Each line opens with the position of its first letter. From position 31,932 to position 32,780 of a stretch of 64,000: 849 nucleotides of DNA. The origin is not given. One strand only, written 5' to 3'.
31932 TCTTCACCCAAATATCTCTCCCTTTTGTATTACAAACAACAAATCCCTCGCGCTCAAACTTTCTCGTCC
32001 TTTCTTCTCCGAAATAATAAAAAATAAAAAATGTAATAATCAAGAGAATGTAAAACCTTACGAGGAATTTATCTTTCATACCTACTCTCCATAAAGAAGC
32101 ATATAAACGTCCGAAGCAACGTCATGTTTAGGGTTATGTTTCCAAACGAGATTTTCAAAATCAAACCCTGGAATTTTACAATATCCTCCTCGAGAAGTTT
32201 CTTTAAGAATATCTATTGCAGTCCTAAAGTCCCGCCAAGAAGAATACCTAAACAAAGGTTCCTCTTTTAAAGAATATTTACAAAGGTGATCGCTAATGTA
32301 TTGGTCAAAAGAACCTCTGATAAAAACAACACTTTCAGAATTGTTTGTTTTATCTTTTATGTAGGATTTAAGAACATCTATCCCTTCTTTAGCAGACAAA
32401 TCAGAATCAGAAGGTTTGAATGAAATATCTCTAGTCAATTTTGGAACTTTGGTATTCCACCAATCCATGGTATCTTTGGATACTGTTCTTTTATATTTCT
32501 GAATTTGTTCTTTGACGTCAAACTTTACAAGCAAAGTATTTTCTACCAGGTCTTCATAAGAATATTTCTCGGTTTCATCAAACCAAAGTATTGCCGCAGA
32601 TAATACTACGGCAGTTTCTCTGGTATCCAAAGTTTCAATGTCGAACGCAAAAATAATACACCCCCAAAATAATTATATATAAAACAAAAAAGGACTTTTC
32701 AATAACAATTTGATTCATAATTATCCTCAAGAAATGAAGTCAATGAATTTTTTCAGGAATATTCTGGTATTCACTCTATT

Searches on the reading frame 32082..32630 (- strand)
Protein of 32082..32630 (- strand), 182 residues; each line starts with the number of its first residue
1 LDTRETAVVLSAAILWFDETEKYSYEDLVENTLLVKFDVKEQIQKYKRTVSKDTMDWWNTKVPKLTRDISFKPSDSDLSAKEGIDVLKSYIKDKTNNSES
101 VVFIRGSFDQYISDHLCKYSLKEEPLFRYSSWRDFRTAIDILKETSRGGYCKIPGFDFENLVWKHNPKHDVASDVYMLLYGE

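Call 41: search_protein_families(library=phrogs, proteins=[window:32082-32630:-], max_evalue=0.001)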
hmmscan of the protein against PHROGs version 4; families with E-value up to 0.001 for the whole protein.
window:32082-32630:- (182 aa): 1 family
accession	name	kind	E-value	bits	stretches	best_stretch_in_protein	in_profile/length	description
phrog_255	-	DNA, RNA and nucleotide metabolism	9.3e-26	91.8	1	1-180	190-357/436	exonuclease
